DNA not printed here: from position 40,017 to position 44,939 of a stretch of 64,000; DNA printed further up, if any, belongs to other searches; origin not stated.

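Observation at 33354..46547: Six-ORF, ~13-kb tightly coupled operon linking AGPS-like FAD oxidases to two giant metzincin lipoproteins and two membrane proteins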

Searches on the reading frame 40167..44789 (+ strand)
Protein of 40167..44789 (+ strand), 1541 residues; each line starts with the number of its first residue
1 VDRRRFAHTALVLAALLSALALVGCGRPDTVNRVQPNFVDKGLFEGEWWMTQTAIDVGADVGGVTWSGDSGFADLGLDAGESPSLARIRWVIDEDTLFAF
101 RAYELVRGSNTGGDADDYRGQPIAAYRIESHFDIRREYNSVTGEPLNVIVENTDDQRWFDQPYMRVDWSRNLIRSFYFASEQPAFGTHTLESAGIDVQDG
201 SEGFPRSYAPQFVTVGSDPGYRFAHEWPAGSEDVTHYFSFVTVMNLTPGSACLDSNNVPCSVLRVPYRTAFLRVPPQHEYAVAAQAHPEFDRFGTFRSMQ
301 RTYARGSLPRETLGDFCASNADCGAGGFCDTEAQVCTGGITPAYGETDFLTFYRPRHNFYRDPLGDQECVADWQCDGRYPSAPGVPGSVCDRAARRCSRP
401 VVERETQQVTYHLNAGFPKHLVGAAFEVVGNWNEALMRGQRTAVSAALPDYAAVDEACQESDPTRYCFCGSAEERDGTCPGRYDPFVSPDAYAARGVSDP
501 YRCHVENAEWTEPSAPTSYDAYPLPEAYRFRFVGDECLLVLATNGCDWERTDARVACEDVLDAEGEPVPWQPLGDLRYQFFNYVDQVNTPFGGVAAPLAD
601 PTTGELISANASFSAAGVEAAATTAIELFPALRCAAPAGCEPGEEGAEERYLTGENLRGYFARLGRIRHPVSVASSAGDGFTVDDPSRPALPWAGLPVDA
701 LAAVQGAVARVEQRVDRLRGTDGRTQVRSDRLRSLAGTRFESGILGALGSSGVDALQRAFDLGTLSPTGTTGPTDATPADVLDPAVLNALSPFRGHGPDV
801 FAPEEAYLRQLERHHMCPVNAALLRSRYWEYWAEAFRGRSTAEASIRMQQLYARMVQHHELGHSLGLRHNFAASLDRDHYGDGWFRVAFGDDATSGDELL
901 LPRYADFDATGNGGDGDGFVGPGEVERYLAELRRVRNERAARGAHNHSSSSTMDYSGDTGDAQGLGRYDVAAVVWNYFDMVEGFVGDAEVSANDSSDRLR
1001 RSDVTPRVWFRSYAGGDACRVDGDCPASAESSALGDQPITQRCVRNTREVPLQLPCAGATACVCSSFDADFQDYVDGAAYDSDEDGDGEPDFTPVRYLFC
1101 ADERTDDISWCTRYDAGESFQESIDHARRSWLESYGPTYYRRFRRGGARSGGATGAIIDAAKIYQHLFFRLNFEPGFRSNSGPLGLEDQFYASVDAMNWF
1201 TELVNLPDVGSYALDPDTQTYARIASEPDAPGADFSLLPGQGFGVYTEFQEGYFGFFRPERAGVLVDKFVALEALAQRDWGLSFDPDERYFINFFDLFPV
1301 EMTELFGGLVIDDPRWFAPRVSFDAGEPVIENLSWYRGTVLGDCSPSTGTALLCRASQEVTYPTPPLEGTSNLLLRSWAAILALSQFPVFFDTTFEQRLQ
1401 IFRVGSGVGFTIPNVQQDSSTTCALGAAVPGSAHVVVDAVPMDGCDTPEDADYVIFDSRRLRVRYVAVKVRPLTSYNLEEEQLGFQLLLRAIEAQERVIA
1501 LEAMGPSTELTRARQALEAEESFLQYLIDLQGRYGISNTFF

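Call 6: search_protein_families(library=pfam, proteins=[window:40167-44789:+], max_evalue=0.01)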
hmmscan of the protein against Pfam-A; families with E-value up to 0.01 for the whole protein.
window:40167-44789:+ (1541 aa): 1 family
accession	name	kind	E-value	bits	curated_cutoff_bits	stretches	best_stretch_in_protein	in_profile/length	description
PF16313.11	DUF4953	-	1e-07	31.9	24.2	1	851-875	11-35/316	Met-zincin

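Call 7: search_protein_families(library=ncbifam, proteins=[window:40167-44789:+], max_evalue=0.01)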
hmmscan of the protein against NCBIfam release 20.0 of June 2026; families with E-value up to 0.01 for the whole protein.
window:40167-44789:+ (1541 aa): 0 families
